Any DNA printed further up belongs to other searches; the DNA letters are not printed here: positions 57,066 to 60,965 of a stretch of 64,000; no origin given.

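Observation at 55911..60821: Unclassifiable giant protein built from about 70 short aromatic repeats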

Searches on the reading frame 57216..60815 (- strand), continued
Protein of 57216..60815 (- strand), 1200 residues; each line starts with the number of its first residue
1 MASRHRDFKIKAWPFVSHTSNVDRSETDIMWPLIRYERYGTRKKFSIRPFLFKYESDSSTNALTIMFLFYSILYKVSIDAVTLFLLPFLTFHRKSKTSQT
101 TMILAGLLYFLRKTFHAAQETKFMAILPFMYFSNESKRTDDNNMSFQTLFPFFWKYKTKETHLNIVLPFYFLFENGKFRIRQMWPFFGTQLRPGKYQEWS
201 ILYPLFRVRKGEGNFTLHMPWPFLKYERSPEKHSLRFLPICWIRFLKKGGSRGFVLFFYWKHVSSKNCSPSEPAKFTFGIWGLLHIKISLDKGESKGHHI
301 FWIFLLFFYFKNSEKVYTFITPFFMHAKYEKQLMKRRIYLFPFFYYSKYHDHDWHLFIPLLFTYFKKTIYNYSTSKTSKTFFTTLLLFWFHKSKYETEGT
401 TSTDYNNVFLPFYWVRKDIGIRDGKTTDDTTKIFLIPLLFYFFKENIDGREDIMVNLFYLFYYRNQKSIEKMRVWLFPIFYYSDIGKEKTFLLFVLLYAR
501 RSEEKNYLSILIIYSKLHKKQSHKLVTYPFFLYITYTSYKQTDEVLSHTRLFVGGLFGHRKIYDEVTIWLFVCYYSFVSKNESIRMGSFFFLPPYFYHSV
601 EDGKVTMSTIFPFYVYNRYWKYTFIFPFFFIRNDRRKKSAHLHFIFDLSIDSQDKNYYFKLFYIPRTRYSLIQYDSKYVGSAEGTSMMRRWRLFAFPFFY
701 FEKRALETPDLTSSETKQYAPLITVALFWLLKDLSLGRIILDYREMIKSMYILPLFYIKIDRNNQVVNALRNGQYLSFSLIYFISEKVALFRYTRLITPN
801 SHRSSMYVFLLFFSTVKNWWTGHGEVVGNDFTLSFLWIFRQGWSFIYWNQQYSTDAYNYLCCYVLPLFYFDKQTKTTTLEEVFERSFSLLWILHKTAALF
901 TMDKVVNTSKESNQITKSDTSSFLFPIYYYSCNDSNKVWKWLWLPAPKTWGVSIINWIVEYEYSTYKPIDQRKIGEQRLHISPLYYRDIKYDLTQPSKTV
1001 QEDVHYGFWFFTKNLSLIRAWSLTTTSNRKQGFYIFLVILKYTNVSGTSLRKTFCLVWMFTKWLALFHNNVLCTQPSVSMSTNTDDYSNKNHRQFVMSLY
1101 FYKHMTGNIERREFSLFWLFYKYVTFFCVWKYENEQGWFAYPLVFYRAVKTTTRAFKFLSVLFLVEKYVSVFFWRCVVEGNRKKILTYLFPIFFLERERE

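Call 43: predict_structure(alignment_id=A2)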
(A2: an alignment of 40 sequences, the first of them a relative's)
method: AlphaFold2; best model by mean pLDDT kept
length: 989 residues; sequences in the alignment: 40
mean_pLDDT: 77.3   pTM: 0.43
mean pLDDT of the five models: 77.3, 75.4, 73.9, 71.2, 66.0
residues with pLDDT >= 90: 229; 70-90: 508; 50-70: 168; < 50: 84
segments of 3 or more residues with pLDDT < 50: 22-31, 124-138, 356-358, 373-379, 382-389, 646-666, 670-673
pLDDT, mean of each block of 10 residues (from residue 1): 65 81 43 68 82 81 89 75 90 72 82 57 42 42 60 83 82 91 86 92 89 90 89 90 92 86 87 83 76 80 70 74 63 63 65 55 58 47 42 56 58 70 68 71 77 74 81 82 86 86 88 87 89 88 86 87 86 85 83 84 80 78 72 62 48 35 39 57 73 76 81 78 81 88 82 89 87 91 91 93 94 90 95 90 94 78 95 87 91 76 80 76 83 85 88 88 85 86 78
secondary structure, 60 per line:
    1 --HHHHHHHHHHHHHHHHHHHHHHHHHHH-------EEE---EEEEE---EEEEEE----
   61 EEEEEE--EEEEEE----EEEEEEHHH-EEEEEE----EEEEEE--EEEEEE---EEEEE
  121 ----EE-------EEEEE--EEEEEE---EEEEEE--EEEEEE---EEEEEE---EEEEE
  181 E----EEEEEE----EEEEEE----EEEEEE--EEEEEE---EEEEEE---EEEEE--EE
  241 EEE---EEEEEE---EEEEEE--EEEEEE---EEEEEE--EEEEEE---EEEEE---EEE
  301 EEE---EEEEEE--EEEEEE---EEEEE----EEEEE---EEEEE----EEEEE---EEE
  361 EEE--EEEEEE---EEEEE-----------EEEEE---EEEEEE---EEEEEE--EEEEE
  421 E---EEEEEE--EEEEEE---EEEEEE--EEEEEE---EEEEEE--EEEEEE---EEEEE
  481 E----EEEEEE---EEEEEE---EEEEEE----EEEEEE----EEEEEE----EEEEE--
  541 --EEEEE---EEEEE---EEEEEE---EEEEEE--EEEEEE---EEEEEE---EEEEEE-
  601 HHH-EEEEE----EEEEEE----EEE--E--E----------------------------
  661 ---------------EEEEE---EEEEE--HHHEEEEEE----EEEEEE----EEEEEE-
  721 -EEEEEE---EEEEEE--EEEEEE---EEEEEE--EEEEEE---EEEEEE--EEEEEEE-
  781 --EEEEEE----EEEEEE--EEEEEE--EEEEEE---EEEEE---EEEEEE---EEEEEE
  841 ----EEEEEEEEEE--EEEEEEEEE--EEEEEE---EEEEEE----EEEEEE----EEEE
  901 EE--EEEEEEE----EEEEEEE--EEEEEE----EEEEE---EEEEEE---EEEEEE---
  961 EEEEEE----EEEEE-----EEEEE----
elements in order (helices of 4 or more, strands of 3 or more residues): H3-29 E37-39 E43-47 E51-56 E61-66 E69-74 E79-84 E89-94 E99-104 E107-112 E116-120 E134-138 E141-146 E150-155 E158-163 E167-172 E176-181 E186-191 E196-201 E206-211 E214-219 E223-228 E232-236 E239-243 E247-252 E256-261 E264-269 E273-278 E281-286 E290-294 E298-303 E307-312 E315-320 E324-328 E333-337 E341-345 E350-354 E358-363 E366-371 E375-379 E391-395 E399-404 E408-413 E416-421 E425-430 E433-438 E442-447 E450-455 E459-464 E467-472 E476-481 E486-491 E495-500 E504-509 E514-519 E524-529 E534-538 E543-547 E551-555 E559-564 E568-573 E576-581 E585-590 E594-599 E605-609 E614-619 E624-626 E676-680 E684-688 E694-699 E704-709 E714-719 E722-727 E731-736 E739-744 E748-753 E756-761 E765-770 E773-779 E783-788 E793-798 E801-806 E809-814 E818-822 E826-831 E835-840 E845-854 E857-865 E868-873 E877-882 E887-892 E897-902 E905-911 E916-922 E925-930 E935-939 E943-948 E952-957 E961-966 E971-975 E981-985
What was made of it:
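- It has about 100 strands of 5-6 residues (call 43). The low pTM (0.43, call 43) is compatible with a chain that needs partners. In the confident model the strands are only 5-6 residues, too short to cross a bilayer (call 43).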

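Call 68: find_related_loci(query=A4, collection=genome_contigs, flank=6000)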
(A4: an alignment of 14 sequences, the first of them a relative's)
Query A4 (989 aa) in genome_contigs; peptide patterns used: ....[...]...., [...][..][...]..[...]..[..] (x = any residue, [..] = any of these).
82 stretches matched a pattern; 15 encode a relative of the query (tblastn E <= 1e-3); 15 distinct loci.
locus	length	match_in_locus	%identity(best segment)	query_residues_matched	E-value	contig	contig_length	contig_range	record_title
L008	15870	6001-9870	32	40-989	4e-130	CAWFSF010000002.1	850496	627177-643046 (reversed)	MAG: Nitrospirota bacterium isolate MFD00905.bin.2.216 genome assembly, contig: contig_17522, whole genome shotgun seque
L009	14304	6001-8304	33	15-989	5e-131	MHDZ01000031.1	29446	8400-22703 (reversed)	MAG: Nitrospirae bacterium GWC2_57_13 gwc2_scaffold_1970, whole genome shotgun sequence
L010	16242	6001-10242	32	39-989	3e-114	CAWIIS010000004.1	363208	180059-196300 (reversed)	MAG: Nitrospirota bacterium isolate MFD03899.bin.2.142 genome assembly, contig: contig_23299, whole genome shotgun seque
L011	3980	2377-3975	36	23-966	8e-102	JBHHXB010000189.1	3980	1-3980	MAG: Nitrospiria bacterium isolate D_2_bin.8 NODE_15403_length_3980_cov_12.795669, whole genome shotgun sequence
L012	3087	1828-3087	41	3-962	6e-100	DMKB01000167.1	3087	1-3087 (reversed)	MAG TPA_asm: Nitrospiraceae bacterium isolate UBA9217 contig_154818, whole genome shotgun sequence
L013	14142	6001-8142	29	37-989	6e-86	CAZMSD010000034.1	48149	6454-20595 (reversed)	MAG TPA_asm: uncultured Bacteroidaceae bacterium isolate binchicken_co65_461 genome assembly, contig: NODE_2864_length_4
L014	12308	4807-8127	27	8-989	4e-84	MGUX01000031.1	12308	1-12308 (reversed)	MAG: Elusimicrobia bacterium RIFCSPLOWO2_12_FULL_59_9 rifcsplowo2_12_scaffold_15393, whole genome shotgun sequence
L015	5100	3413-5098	30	3-932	3e-84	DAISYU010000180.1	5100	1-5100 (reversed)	MAG TPA_asm: Thermodesulfobacteriota bacterium isolate CTOTU18761 NODE_12689_length_5100_cov_10.582359, whole genome sho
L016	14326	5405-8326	26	24-989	1e-88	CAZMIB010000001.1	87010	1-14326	MAG TPA_asm: uncultured Elusimicrobia sp. isolate binchicken_co185_179 genome assembly, contig: NODE_355_length_87010_co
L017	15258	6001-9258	27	27-989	1e-82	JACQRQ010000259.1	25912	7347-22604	MAG: Elusimicrobia bacterium isolate NC_groundwater_1363_Ag_S-0.2um_60_33 S_p2_S4_coassembly_k141_3432321, whole genome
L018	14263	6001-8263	32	37-989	1e-59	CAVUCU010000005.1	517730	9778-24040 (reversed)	MAG: Nitrospirota bacterium isolate MFD05442.bin.1.86 genome assembly, contig: contig_30967, whole genome shotgun sequen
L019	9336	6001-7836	30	10-988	3e-58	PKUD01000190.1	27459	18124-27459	MAG: Desulfuromonas sp. isolate BM509 sc_1019, whole genome shotgun sequence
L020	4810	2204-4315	27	11-988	2e-56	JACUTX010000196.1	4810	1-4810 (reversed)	MAG: Desulfuromonadales bacterium isolate Kmv16 NODE_8218_length_4810_cov_7.977918, whole genome shotgun sequence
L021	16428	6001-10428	24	22-987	4e-89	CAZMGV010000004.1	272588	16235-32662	MAG TPA_asm: uncultured bacterium isolate binchicken_co199_84 genome assembly, contig: NODE_37_length_272588_cov_15.5652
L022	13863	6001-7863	27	7-985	5e-55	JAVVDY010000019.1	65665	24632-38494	MAG: Desulfuromonadales bacterium isolate TamC13-07 NODE_320_length_65665_cov_26.099771, whole genome shotgun sequence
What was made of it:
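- Tried and rejected: The narrower alignment worked (call 68).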

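Call 77: search_solved_structures(query=A4, max_evalue=10)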
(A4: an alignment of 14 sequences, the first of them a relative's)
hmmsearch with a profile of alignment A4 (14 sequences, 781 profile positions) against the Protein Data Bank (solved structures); distinct sequences matched with E-value up to 10: 2.
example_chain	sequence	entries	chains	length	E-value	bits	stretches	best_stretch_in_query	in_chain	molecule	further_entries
5y2c_A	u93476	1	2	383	0.51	11.6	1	415-463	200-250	insect group II chitinase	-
5y2a_A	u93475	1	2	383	0.51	11.6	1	415-463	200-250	insect group II chitinase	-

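Call 81: fold_search(model_id=the predicted structure, library=pdb)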
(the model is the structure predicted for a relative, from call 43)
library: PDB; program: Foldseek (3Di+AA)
matches with E <= 10: 892; with E <= 0.001: 54
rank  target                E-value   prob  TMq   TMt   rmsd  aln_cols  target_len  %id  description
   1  9e9r                  3.0e-09  0.96  0.06  0.03  70.4      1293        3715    8  The Structure of ApoB100 from Human Low-Density Lipoprotein (released 2024-12-18)
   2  9i3v_A                7.7e-09  0.99  0.08  0.04  42.0      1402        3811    9  Cryo-EM structure of the human LRP2 ectodomain (released 2026-02-04)
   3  9qaw_B                1.4e-08  1.00  0.08  0.04  43.3      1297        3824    8  CryoEM structure of the human LRP2 receptor ectodomain in complex with LRPAP1 (released 2026-03-11)
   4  9ea7                  2.9e-08  0.94  0.06  0.02  58.8      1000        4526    8  The Structure of ApoB100 from Human Low-Density Lipoprotein (released 2024-12-18)
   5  8jut_A                3.5e-08  0.99  0.08  0.03  42.6      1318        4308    8  rat megalin RAP complex (released 2024-06-19)
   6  9bdt_A                9.0e-08  0.99  0.10  0.04  74.0      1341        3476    8  Apolipoprotein B 100 bound to LDL receptor and legobody (released 2024-12-25)
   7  6fb3_A                9.8e-08  1.00  0.10  0.06  43.4      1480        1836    9  Teneurin 2 Partial Extracellular Domain (released 2018-03-28)
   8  9qaw_A                1.1e-07  0.99  0.09  0.04  41.4      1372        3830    8  CryoEM structure of the human LRP2 receptor ectodomain in complex with LRPAP1 (released 2026-03-11)
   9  8r51_A                1.4e-07  1.00  0.11  0.08  47.4      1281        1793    9  Mouse teneurin-3 non-compact subunit - A1B1 isoform (released 2024-05-08)
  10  9g2h_A                3.1e-07  0.96  0.08  0.07  44.1      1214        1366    8  Mouse Teneurin2 dimer variant A1B0 (released 2026-01-21)
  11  9g42_A                3.9e-07  0.98  0.09  0.06  49.8      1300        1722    8  Mouse Teneurin2 dimer variant A0B0 (released 2026-01-21)
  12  8r54_A                5.8e-07  0.99  0.11  0.07  47.0      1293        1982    9  Mouse teneurin-3 non-compact subunit - A0B0 isoform (released 2024-05-08)
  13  6ske_A                6.6e-07  0.99  0.10  0.06  40.6      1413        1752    8  Teneurin 2 in complex with Latrophilin 2 Lec domain (released 2020-02-12)
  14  6vhh_A                6.6e-07  0.98  0.10  0.06  44.1      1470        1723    7  Human Teneurin-2 and human Latrophilin-3 binary complex (released 2020-06-03)
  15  9g2f_A                7.8e-07  0.97  0.09  0.06  48.3      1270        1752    8  Mouse Teneurin2 dimer variant A1B1 (released 2026-01-21)
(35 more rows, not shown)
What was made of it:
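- Closest known: ApoB100 beta-belt and teneurin/Rhs YD-repeat shells. Same: All are very long antiparallel beta-meanders built from hairpins (call 81).
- Foldseek's best local hit is ApoB100 (E 3e-9, call 81). The ApoB100 TM-score is 0.06 with rmsd 70 A (call 81).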

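Call 95: find_related_loci(query=A4, collection=viral_contigs, flank=3000)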
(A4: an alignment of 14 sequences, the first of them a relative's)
Query A4 (989 aa) in viral_contigs; peptide patterns used: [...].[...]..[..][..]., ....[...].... (x = any residue, [..] = any of these).
90 stretches matched a pattern, but none encodes a relative of the query by tblastn (E <= 1e-3).

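Call 106: search_protein_families(library=ncbifam, proteins=[P0012, P0043, P0163, P0200, P0173, P0128], max_evalue=1)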
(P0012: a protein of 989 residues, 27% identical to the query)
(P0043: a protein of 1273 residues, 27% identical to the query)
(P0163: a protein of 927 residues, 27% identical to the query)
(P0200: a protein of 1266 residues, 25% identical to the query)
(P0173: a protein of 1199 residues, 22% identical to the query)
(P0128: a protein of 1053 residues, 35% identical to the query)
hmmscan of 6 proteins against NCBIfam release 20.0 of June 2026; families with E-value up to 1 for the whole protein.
P0012 (989 aa): 1 family
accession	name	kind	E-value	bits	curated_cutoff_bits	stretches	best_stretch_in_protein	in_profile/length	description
NF047486.1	LA_1737_Cterm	subfamily_domain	6.3e-06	26.2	60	0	614-672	11-67/158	LA_1737 family protein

P0043 (1273 aa): 1 family
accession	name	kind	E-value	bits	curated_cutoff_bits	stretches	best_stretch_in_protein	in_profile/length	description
NF047486.1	LA_1737_Cterm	subfamily_domain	2.1e-07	31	60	1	803-860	22-78/158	LA_1737 family protein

P0163 (927 aa): 1 family
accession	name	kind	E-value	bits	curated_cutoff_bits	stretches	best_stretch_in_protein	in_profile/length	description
NF047486.1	LA_1737_Cterm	subfamily_domain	7.1e-12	45.5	60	0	755-843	19-104/158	LA_1737 family protein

P0200 (1266 aa): 1 family
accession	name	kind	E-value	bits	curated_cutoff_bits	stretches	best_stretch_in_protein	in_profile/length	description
NF047486.1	LA_1737_Cterm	subfamily_domain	5.8e-11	42.6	60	1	614-675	15-74/158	LA_1737 family protein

P0173 (1199 aa): 2 families
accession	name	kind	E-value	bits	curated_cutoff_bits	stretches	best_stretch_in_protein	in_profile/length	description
NF047486.1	LA_1737_Cterm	subfamily_domain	2.8e-05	24.1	60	1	994-1084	5-97/158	LA_1737 family protein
NF053600.1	MbhI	equivalog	0.011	16.2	95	0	550-586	41-77/97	membrane-bound hydrogenase complex subunit MbhI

P0128 (1053 aa): 2 families
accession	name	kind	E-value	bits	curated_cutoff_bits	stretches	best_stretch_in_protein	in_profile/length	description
NF047486.1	LA_1737_Cterm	subfamily_domain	8.6e-14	51.8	60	5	577-626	13-61/158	LA_1737 family protein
NF010222.0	PRK13678.2-5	equivalog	0.088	13.5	87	0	162-196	40-74/96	hypothetical protein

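Call 109: search_protein_families(library=ncbifam, proteins=[P0008, P0009, P0010, P0217], max_evalue=10)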
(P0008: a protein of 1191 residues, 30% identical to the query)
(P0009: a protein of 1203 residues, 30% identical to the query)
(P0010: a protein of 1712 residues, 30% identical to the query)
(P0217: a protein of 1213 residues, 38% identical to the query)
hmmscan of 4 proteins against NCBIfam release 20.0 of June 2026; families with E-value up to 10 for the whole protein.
P0008 (1191 aa): 0 families

P0009 (1203 aa): 2 families
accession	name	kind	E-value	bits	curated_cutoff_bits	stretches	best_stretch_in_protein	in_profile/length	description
NF047486.1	LA_1737_Cterm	subfamily_domain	0.00021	21.3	60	2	212-256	23-67/158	LA_1737 family protein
NF010454.0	PRK13882.1-1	subfamily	0.012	15.4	206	1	523-582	116-175/209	conjugal transfer protein TrbP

P0010 (1712 aa): 1 family
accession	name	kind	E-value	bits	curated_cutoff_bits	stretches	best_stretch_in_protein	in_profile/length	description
NF047486.1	LA_1737_Cterm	subfamily_domain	0.0033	17.4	60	2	17-122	3-104/158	LA_1737 family protein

P0217 (1213 aa): 0 families
